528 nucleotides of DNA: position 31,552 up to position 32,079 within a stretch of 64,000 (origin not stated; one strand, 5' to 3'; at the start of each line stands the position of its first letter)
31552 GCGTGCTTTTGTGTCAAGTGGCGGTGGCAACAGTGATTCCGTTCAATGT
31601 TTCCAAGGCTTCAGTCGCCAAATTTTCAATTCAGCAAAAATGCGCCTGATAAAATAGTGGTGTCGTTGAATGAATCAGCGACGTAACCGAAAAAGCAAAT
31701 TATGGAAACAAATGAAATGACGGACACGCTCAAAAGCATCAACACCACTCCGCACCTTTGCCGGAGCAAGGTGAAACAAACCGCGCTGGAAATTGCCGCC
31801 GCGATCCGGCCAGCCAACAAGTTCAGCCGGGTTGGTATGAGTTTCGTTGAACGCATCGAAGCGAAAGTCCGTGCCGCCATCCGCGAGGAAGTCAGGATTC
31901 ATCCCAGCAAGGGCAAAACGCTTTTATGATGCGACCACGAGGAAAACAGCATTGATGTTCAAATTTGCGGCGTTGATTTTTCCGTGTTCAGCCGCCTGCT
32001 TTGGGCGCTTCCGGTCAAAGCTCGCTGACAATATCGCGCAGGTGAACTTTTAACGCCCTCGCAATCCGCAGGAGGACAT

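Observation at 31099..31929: Candidate histone-fold protein divergently paired with an H-NS-like protein on the ICE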

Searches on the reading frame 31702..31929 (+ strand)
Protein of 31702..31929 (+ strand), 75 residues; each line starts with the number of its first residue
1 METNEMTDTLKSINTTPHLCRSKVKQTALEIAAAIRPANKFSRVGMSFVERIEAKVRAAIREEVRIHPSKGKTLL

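Call 3: search_protein_families(library=pfam, proteins=[window:31702-31929:+], max_evalue=1)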
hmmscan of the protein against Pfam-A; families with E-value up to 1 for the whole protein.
window:31702-31929:+ (75 aa): 0 families

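Call 5: find_homologous_proteins(query=window:31702-31926:+, max_evalue=0.01)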
Query window:31702-31926:+ (75 aa): 192 proteins with E <= 0.01 among 194 candidates; the best 120 are listed.
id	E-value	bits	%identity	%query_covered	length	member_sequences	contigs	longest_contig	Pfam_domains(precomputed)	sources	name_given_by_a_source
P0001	1.6e-38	146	97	100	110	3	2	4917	-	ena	-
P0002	4.0e-38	145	97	100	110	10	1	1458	-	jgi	jgi:hypothetical protein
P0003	4.2e-38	145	97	100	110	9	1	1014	-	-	-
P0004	4.9e-38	145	97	100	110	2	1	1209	-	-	-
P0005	7.2e-38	144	96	100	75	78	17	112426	-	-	-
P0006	7.2e-38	144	95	100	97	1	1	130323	-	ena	-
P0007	1.2e-37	144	96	100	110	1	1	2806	-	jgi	jgi:hypothetical protein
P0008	1.3e-37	144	96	100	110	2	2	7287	-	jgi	jgi:hypothetical protein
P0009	1.3e-37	144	96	100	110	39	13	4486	-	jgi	jgi:hypothetical protein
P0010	2.0e-37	143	96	100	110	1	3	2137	-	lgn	-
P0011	4.3e-37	142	96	100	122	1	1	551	-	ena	-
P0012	6.1e-37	141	95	100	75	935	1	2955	-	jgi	jgi:hypothetical protein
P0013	9.4e-37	141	95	100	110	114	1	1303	-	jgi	jgi:hypothetical protein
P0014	9.4e-37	141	95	100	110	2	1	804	-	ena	-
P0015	9.8e-37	141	95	100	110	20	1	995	-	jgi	-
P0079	2.8e-31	124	81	100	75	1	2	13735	-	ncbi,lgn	-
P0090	5.7e-29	116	80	100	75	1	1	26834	-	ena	-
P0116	4.1e-24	101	68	97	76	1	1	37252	-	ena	-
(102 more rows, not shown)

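Call 6: search_protein_families(library=ncbifam, proteins=[window:31702-31929:+], max_evalue=1)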
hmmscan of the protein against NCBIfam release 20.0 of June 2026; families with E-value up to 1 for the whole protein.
window:31702-31929:+ (75 aa): 0 families

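Call 9: search_solved_structures(query=A1, max_evalue=10, show_alignments=3)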
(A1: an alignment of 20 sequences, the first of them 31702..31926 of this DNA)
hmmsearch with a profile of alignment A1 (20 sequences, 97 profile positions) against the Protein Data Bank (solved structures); distinct sequences matched with E-value up to 10: 1.
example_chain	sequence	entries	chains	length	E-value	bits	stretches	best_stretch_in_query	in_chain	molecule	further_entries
7qca_LL0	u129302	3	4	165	1.9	11.6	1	35-71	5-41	60S ribosomal protein L13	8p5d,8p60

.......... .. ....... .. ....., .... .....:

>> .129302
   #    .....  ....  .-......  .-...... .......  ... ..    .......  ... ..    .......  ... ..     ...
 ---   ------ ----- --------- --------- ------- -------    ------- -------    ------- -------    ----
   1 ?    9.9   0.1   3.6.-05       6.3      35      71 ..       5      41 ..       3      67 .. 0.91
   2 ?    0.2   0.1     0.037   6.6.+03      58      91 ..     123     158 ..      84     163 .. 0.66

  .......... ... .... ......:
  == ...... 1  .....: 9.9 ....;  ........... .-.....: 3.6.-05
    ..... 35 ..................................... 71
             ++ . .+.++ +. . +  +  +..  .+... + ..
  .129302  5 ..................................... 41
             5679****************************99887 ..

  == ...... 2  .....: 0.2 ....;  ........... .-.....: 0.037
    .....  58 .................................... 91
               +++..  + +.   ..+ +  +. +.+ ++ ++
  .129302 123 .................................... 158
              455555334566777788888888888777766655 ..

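Call 12: find_encoding_contigs(protein=P0116, flank=6000, max_places=3)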
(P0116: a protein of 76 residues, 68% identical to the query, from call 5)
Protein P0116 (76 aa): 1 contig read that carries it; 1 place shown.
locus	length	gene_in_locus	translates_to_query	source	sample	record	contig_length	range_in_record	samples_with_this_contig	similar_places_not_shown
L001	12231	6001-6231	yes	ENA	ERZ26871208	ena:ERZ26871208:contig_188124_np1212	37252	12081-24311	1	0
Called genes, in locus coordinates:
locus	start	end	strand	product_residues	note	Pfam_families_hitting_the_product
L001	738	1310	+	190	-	-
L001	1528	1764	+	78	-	-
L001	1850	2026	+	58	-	-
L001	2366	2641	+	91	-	-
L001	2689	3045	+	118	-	-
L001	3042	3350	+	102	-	-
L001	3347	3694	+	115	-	-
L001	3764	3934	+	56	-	-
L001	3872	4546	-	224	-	-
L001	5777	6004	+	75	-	-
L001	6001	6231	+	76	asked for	-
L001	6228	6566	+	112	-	-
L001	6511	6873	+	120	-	-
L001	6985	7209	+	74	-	-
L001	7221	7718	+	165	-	-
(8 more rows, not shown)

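Call 13: find_encoding_contigs(protein=P0090, flank=6000, max_places=3)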
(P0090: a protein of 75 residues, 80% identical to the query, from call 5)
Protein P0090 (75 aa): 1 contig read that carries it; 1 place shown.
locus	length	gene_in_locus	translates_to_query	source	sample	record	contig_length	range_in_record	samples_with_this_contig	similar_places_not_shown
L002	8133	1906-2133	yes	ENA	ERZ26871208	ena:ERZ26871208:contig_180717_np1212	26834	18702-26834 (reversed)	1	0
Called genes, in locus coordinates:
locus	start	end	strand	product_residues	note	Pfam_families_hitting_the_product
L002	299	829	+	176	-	PF00027:cNMP_binding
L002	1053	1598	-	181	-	-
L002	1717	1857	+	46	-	-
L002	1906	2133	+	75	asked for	-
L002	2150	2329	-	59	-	-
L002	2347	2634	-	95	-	PF08843:AbiEii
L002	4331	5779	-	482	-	PF00589:Phage_integrase (weak)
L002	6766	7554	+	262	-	-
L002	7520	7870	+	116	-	-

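Call 14: search_protein_representatives(alignment_id=A1)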
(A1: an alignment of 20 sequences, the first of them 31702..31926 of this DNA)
Query: 20 sequences, 97 profile positions. Proteins with E-value up to 0.001 (for the whole library): 393; up to 1e-10: 56; up to 1e-30: 9. The best 150 are listed.
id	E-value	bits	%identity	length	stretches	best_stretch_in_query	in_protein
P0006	9.0e-45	166.5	-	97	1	2-96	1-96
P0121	1.0e-40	153.5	-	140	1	1-76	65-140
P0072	1.7e-39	149.6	-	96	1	7-95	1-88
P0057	4.1e-38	145.2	-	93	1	2-77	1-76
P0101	4.1e-35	135.6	-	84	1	7-76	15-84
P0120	4.8e-34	132.2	-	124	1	4-76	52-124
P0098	5.6e-34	131.9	-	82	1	2-77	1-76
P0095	6.5e-34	131.7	-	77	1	17-77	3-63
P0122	1.1e-32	127.8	-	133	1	2-69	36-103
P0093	1.2e-30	121.3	-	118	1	2-66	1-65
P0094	3.6e-30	119.7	-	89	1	2-60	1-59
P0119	1.1e-29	118.2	-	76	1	17-76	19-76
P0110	5.5e-28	112.7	-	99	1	7-62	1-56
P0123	1.0e-27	111.8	-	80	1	20-76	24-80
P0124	1.4e-27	111.4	-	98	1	11-76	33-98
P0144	8.7e-13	64.0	-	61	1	20-75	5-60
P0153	1.5e-11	60.0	-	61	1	20-76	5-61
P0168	2.0e-10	56.4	-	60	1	20-75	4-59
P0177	6.7e-10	54.7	-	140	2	24-78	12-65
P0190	4.6e-09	52.1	-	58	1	20-75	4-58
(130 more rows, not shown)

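Call 18: search_protein_families(library=pfam, alignment_id=A2, max_evalue=1)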
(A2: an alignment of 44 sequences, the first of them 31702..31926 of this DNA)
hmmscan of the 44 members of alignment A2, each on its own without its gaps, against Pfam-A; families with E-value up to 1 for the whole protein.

A. member 1, window:31702-31926:+ (75 aa): 0 families

B. families by the number of members that match (of 44 scanned): 9 families
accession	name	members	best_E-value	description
PF00596.27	Aldolase_II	1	0.00036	Class II Aldolase and Adducin N-terminal domain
PF02476.21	US2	1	0.0061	Herpesvirus US2 family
PF20463.3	PDH_C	1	0.13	Prephenate dehydrogenase, dimerization domain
PF20876.2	VipE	1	0.13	Effector protein VipE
PF01903.22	CbiX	1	0.14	CbiX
PF00186.24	DHFR_1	1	0.14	Dihydrofolate reductase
PF14246.11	TetR_C_7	1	0.17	AefR-like transcriptional repressor, C-terminal domain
PF09559.15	Cas6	1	0.18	Cas6 Crispr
PF11887.13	Mce4_CUP1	1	0.19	Cholesterol uptake porter CUP1 of Mce4, putative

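Call 19: search_protein_families(library=phrogs, alignment_id=A2, max_evalue=0.01)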
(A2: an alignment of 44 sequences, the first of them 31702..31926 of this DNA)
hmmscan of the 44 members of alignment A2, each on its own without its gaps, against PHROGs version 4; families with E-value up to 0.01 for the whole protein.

A. member 1, window:31702-31926:+ (75 aa): 0 families

B. families by the number of members that match (of 44 scanned): 0 families

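Call 22: predict_structure(alignment_id=A2)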
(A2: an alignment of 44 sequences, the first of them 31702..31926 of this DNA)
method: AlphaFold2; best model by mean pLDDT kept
length: 75 residues; sequences in the alignment: 44
mean_pLDDT: 85.9   pTM: 0.62
mean pLDDT of the five models: 85.9, 84.6, 83.7, 83.3, 82.2
residues with pLDDT >= 90: 44; 70-90: 15; 50-70: 16; < 50: 0
segments of 3 or more residues with pLDDT < 50: none
pLDDT, mean of each block of 10 residues (from residue 1): 64 72 95 96 94 93 87 86
secondary structure, 60 per line:
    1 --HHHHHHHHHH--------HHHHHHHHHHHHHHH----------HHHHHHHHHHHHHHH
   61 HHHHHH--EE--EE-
elements in order: H3-12 H21-35 H46-66

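Call 24: fold_search(model_id=the predicted structure, library=pdb)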
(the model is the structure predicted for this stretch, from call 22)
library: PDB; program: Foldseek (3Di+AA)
matches with E <= 10: 61; with E <= 0.001: 0
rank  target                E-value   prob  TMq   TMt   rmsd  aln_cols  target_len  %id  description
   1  8kd7_O                2.5e+00  0.20  0.49  0.38   7.3        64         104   17  Rpd3S in complex with nucleosome with H3K36MLA modification and 167bp DNA (released 2023-09-13)
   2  1u35_A                2.6e+00  0.14  0.42  0.35   8.5        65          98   18  Crystal structure of the nucleosome core particle containing the histone domain of macroH2A (released 2005-09-27)
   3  9f2c_A                2.8e+00  0.25  0.44  0.55   2.6        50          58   26  Archaeal histone protein HTkC from Thermococcus kodakarensis (released 2024-10-02)
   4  9ear_A                2.8e+00  0.20  0.49  0.38   8.8        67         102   12  CHD1-nucleosome complex (closed state) (released 2025-05-07)
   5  7r4m                  2.8e+00  0.11  0.34  0.10   6.2        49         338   20  Crystal structure of mitochondrial NAD kinase (released 2022-07-06)
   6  3mvd_A                3.1e+00  0.18  0.48  0.38   7.7        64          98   14  Crystal structure of the chromatin factor RCC1 in complex with the nucleosome core particle (released 2010-08-25)
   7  5f99_A                3.3e+00  0.12  0.42  0.34   8.0        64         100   19  X-ray Structure of the MMTV-A Nucleosome Core Particle (released 2016-02-03)
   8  6hts_I                3.5e+00  0.18  0.50  0.41   7.8        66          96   14  Cryo-EM structure of the human INO80 complex bound to nucleosome (released 2018-11-07)
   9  7lv8_D                3.5e+00  0.08  0.36  0.31   4.2        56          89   14  Structure of the Marseillevirus nucleosome (released 2021-05-05)
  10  6mzd_C                3.8e+00  0.13  0.36  0.31   3.0        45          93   16  Human TFIID Lobe A canonical (released 2018-11-28)
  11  5b0z_E                4.4e+00  0.14  0.48  0.39   8.7        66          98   14  The crystal structure of the nucleosome containing H3.2, at 1.98 A resolution (released 2016-01-27)
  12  8qz0_B                4.8e+00  0.09  0.47  0.35   9.6        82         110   13  SWR1-hexasome-dimer complex (released 2024-10-02)
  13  8xjv_b                5.1e+00  0.14  0.51  0.39   6.6        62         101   16  Structural basis for the linker histone H5-nucleosome binding and chromatin compaction (released 2024-09-11)
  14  3aze_E                5.1e+00  0.12  0.48  0.38   7.5        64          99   17  Crystal Structure of Human Nucleosome Core Particle Containing H3K64Q mutation (released 2011-09-21)
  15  7xcr_A                5.1e+00  0.10  0.45  0.36   8.5        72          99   17  Cryo-EM structure of Dot1L and H2BK34ub-H3K79Nle nucleosome 1:1 complex (released 2022-04-20)
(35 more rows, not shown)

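Call 26: search_dna_similar(query=window:31702-31926:+, collection=plasmids, mode=protein, max_evalue=0.01)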
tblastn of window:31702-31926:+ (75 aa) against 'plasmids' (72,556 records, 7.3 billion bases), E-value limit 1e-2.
No match.

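Call 28: search_dna_similar(query=P0144, collection=phages, mode=protein, max_evalue=0.01)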
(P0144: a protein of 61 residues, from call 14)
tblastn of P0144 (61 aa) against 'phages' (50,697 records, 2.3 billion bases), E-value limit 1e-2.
No match.

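Call 31: find_encoding_contigs(protein=P0005, flank=8000, max_places=5)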
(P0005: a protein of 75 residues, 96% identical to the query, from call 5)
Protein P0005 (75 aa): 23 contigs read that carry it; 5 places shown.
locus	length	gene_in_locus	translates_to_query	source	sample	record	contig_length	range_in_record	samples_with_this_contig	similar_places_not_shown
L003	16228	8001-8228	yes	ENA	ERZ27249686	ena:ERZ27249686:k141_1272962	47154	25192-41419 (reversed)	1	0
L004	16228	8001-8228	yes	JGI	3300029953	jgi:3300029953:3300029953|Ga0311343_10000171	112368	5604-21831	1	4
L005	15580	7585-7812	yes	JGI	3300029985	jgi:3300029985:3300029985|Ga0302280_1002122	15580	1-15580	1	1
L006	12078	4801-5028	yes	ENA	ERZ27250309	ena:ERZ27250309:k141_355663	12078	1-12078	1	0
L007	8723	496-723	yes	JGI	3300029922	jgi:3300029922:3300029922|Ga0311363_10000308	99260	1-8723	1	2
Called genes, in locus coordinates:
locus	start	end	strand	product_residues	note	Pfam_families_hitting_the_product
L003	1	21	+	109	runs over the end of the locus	PF04845:PurA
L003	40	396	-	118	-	-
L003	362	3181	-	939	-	PF08751:TrwC, PF13086:AAA_11 (faint), PF13245:AAA_19, PF13604:AAA_30, PF01443:Viral_helicase1, PF22232:TraI_hel_assoc_N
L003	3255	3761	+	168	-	-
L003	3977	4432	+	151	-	-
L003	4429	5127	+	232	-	PF01656:CbiA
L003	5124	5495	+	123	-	-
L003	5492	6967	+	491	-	PF10412:TrwB_AAD_bind, PF12696:TraG-D_C (weak)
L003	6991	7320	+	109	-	-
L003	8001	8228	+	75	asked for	-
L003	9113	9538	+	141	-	PF00072:Response_reg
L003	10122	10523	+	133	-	-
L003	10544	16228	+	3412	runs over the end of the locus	PF00415:RCC1, PF25390:WD40_RLD, PF00415:RCC1, PF13540:RCC1_2, PF00415:RCC1, PF13540:RCC1_2, PF20148:DUF6531, PF15652:Tox-SHH, +4 more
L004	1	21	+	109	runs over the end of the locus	PF04845:PurA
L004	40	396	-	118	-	-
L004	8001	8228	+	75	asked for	-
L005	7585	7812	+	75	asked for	-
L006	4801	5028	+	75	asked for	-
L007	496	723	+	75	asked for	-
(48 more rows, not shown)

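Call 32: find_encoding_contigs(protein=P0079, flank=8000, max_places=3)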
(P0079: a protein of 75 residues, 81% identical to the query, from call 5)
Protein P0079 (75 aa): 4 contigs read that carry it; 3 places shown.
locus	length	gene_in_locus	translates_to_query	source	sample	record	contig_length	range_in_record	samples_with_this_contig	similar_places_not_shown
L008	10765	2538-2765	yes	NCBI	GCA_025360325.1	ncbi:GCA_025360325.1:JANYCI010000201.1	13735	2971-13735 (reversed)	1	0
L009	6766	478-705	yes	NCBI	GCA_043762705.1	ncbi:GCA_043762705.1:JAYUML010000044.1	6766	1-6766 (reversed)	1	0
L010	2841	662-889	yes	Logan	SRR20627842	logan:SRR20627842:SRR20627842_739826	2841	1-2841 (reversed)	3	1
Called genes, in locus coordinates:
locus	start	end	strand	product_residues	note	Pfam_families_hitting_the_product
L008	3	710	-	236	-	?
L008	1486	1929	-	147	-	PF10412:TrwB_AAD_bind, PF12696:TraG-D_C (weak)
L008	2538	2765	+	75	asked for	-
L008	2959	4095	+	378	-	PF13173:AAA_14, PF13635:DUF4143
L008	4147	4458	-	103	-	-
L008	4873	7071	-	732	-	PF02743:dCache_1 (weak), PF00069:Pkinase, PF07714:PK_Tyr_Ser-Thr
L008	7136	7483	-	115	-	-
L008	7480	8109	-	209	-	-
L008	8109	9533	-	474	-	PF10518:TAT_signal (weak), PF01408:GFO_IDH_MocA, PF02894:GFO_IDH_MocA_C (faint), PF22725:GFO_IDH_MocA_C3 (faint), PF19051:GFO_IDH_MocA_C2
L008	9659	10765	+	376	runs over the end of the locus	PF01189:Methyltr_RsmB-F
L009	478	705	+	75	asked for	-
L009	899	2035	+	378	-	PF13173:AAA_14, PF13635:DUF4143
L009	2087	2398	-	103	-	-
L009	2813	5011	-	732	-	PF02743:dCache_1 (weak), PF00069:Pkinase, PF07714:PK_Tyr_Ser-Thr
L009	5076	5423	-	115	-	-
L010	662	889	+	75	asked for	-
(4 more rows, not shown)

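Call 65: find_encoding_contigs(protein=P0144, flank=6000, max_places=4)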
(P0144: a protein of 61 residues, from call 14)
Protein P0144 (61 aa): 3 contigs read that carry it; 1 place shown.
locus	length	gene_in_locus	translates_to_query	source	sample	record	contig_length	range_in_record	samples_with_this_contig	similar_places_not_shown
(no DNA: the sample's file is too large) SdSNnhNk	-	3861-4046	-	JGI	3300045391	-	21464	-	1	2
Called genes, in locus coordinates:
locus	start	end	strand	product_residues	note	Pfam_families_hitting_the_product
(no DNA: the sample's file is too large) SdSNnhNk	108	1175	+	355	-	-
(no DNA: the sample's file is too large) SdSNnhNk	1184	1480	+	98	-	-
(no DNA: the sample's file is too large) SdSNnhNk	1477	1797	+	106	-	-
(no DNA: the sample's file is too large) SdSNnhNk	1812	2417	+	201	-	-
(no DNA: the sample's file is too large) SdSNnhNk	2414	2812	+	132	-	-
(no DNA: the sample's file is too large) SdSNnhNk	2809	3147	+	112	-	-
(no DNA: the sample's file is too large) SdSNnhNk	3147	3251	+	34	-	-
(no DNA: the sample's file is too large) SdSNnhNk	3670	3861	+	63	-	-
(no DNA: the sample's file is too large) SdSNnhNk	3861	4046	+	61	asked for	-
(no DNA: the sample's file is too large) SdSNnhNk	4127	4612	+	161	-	-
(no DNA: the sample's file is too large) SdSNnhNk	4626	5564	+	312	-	-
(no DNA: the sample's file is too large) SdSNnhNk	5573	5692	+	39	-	-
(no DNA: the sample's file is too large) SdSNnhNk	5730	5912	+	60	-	PF12728:HTH_17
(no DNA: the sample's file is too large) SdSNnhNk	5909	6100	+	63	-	-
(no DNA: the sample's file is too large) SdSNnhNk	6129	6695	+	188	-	PF13489:Methyltransf_23, PF08241:Methyltransf_11 (weak)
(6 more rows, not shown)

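Call 66: find_related_loci(query=P0144, collection=viral_contigs, flank=8000)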
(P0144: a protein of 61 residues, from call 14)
Query P0144 (61 aa) in viral_contigs; peptide patterns used: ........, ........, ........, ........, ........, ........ (x = any residue, [..] = any of these).
49 stretches matched a pattern, but none encodes a relative of the query by tblastn (E <= 1e-3).

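Call 67: find_related_loci(query=P0190, collection=viral_contigs, flank=8000)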
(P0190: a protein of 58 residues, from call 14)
Query P0190 (58 aa) in viral_contigs; peptide patterns used: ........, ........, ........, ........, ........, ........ (x = any residue, [..] = any of these).
38 stretches matched a pattern; 1 encode a relative of the query (tblastn E <= 1e-3); 1 distinct loci.
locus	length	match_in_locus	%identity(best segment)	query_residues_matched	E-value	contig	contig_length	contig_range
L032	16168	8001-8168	50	3-58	2e-15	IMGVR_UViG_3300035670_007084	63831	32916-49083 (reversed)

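Call 69: search_protein_families(library=phrogs, proteins=[L032:4228-5079:+, L032:5793-6188:+, L032:6490-7029:+, L032:7341-7778:+, L032:7992-8174:+, L032:8863-9966:+, L032:10239-11294:+, L032:11318-12214:+, L032:12114-12701:+, L032:13156-13770:+], max_evalue=0.001)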
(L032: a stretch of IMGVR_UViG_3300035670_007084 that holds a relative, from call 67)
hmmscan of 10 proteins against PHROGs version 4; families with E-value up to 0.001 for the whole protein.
L032:4228-5079:+ (283 aa): 1 family
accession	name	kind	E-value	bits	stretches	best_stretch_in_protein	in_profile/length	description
phrog_1221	-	unknown function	1.2e-40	140.7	1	4-260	46-318/355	-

L032:5793-6188:+ (131 aa): 0 families

L032:6490-7029:+ (179 aa): 1 family
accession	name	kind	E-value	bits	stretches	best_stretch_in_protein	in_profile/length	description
phrog_7971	-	unknown function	1.7e-08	35.8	1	124-162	67-105/124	-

L032:7341-7778:+ (145 aa): 0 families

L032:7992-8174:+ (60 aa): 0 families

L032:8863-9966:+ (367 aa): 15 families
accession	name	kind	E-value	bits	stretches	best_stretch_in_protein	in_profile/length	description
phrog_116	-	other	1.1e-100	339.1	1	1-366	205-494/779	DNA methyltransferase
phrog_363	-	other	4.9e-62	211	1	1-361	51-312/327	DNA methyltransferase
phrog_16427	-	other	1.1e-23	85.2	1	306-362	114-169/235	DNA methyltransferase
phrog_8411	-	unknown function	1.3e-23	84.8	2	261-301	69-109/206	-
phrog_16528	-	other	9.8e-22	78.6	1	305-364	166-220/236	DNA methyltransferase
phrog_17284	-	unknown function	1.2e-21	78.1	1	234-362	96-211/245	-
phrog_26324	-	other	6e-19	69.9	1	230-362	62-204/210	DNA methyltransferase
phrog_864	-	DNA, RNA and nucleotide metabolism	8.5e-18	65.2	1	58-191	687-845/1064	DNA primase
phrog_13621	-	unknown function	2e-15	57.7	1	305-363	50-110/121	-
phrog_5999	-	other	1.9e-12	48.1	1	5-98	4-102/109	DNA methyltransferase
phrog_36001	-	unknown function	6e-11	42.3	1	94-165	489-560/715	-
phrog_29583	-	other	8.9e-10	38.9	1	67-166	79-189/468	DNA methyltransferase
phrog_31585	-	unknown function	1.7e-07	31.8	1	306-365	9-65/69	-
phrog_38038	-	unknown function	4e-07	30.2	1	288-330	284-325/430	-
phrog_32758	-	other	1.7e-06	28.9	1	129-166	6-43/154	DNA methyltransferase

L032:10239-11294:+ (351 aa): 7 families
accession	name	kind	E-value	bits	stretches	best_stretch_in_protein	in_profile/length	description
phrog_5846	-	DNA, RNA and nucleotide metabolism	5.3e-20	73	1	46-255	8-203/380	clamp loader of DNA polymerase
phrog_168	-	DNA, RNA and nucleotide metabolism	3.3e-18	67.4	1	46-262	13-217/314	clamp loader of DNA polymerase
phrog_4339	-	unknown function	8.1e-07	29.5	0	190-224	423-456/552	-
phrog_50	-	DNA, RNA and nucleotide metabolism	3.2e-06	27.5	1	52-123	338-406/570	DnaC-like helicase loader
phrog_11838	-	DNA, RNA and nucleotide metabolism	8.6e-06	26.2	1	47-104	10-64/420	clamp loader of DNA polymerase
phrog_10401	-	other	5.2e-05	23.1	1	39-104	423-484/667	ATPase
phrog_3757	-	unknown function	0.00082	19.9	0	51-103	103-149/367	-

L032:11318-12214:+ (298 aa): 5 families
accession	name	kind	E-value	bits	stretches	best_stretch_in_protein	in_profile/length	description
phrog_1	-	integration and excision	8.8e-36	125.3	1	20-272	189-438/611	integrase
phrog_216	-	integration and excision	8.3e-21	75.4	1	72-273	20-228/301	integrase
phrog_7269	-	integration and excision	2.3e-07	31.6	1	211-272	12-72/89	integrase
phrog_23271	-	unknown function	8.6e-06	26.6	1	221-272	3-53/67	-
phrog_7685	-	integration and excision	2.4e-05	25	1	181-264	132-217/240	integrase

L032:12114-12701:+ (195 aa): 2 families
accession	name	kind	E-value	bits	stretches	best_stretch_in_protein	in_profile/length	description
phrog_351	-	transcription regulation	5.2e-05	23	0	142-194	670-725/928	RNA polymerase sigma factor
phrog_1740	-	transcription regulation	0.00084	18.9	1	42-193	59-214/567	RNA polymerase sigma factor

L032:13156-13770:+ (204 aa): 4 families
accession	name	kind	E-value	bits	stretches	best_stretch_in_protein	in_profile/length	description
phrog_757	-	other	6.6e-30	105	1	1-196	15-219/247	DNA methyltransferase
phrog_363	-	other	6.6e-12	46.2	1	1-111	54-169/327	DNA methyltransferase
phrog_2882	-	other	2.7e-08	34.5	0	81-196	140-249/262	DNA methyltransferase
phrog_116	-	other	4.5e-06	26.3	1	37-111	255-326/779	DNA methyltransferase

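Call 72: fold_search(model_id=the predicted structure, library=viral)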
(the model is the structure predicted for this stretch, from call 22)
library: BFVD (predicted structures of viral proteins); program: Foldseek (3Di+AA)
matches with E <= 10: 38; with E <= 0.001: 0
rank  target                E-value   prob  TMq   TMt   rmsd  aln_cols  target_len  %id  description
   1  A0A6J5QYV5            1.2e+00  0.54  0.52  0.60   2.4        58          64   22  Uncharacterized protein [uncultured Caudovirales phage]
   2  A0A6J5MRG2            1.6e+00  0.14  0.33  0.34   6.9        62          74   11  Uncharacterized protein [uncultured Caudovirales phage]
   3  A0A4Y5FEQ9            1.9e+00  0.12  0.39  0.25   7.0        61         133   16  Uncharacterized protein [Lactobacillus phage 3-521]
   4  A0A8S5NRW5            2.0e+00  0.18  0.39  0.18   3.5        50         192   12  Uncharacterized protein [Caudovirales sp. ctEpl1]
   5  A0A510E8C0            2.3e+00  0.08  0.29  0.17   8.0        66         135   14  (no name in the UniProt tables at hand)
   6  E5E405                2.5e+00  0.09  0.34  0.21   9.9        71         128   10  Uncharacterized protein [Acinetobacter phage Acj61]
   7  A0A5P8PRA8            2.7e+00  0.12  0.37  0.27   4.1        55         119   25  Uncharacterized protein [Vibrio phage phi50-12]
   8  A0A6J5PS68            3.3e+00  0.11  0.35  0.07   3.3        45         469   27  Baseplate protein J-like [uncultured Caudovirales phage]
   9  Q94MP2                3.6e+00  0.12  0.40  0.19   4.2        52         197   19  p77 [Myxococcus phage Mx8]
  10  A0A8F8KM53            4.2e+00  0.14  0.52  0.32   7.3        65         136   14  Histone H3 [Clandestinovirus]
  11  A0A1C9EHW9            4.2e+00  0.06  0.27  0.25   5.4        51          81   18  Uncharacterized protein [Gordonia phage Hedwig]
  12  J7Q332                4.5e+00  0.03  0.20  0.19  15.2        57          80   12  Hypothetical wHTH DNA-binding protein [Alphaspiravirus yamagawaense]
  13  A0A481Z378            5.2e+00  0.03  0.27  0.06  13.2        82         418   13  3'-5' exonuclease [Pithovirus LCPAC101]
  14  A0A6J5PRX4            5.6e+00  0.08  0.32  0.37   6.2        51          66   16  Uncharacterized protein [uncultured Caudovirales phage]
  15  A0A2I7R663            5.6e+00  0.07  0.36  0.28   4.5        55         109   13  (no name in the UniProt tables at hand)
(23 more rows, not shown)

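Call 78: find_encoding_contigs(protein=P0153, flank=7000, max_places=2)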
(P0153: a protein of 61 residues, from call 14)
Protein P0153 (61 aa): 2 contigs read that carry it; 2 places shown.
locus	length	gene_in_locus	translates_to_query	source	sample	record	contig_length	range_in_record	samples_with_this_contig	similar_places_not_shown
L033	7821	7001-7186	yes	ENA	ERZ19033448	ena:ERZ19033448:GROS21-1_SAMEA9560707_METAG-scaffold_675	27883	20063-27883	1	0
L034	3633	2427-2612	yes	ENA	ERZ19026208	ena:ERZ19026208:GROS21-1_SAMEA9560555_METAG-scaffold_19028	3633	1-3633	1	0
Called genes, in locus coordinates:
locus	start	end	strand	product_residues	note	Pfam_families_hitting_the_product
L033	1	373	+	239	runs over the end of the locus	-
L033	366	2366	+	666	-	-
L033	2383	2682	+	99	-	-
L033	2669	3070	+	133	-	-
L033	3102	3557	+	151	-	-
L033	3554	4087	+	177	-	-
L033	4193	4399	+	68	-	-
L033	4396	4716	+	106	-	-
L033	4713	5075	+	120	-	-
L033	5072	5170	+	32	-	-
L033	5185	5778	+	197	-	-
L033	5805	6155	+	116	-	PF11171:DUF2958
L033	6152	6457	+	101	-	-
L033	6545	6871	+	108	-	-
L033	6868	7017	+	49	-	-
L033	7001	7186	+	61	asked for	-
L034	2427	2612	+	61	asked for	-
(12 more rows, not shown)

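Call 79: find_encoding_contigs(protein=P0168, flank=7000, max_places=2)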
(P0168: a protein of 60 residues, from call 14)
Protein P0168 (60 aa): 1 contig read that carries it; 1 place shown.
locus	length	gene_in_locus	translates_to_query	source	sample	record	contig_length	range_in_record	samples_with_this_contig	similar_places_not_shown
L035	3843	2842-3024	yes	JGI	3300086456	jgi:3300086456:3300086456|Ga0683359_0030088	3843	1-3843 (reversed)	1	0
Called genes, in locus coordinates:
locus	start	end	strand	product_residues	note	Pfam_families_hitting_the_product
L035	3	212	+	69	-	?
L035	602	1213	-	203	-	-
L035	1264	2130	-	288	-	PF06067:DUF932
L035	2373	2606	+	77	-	-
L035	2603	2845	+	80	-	-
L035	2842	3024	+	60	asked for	-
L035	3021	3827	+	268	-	PF00291:PALP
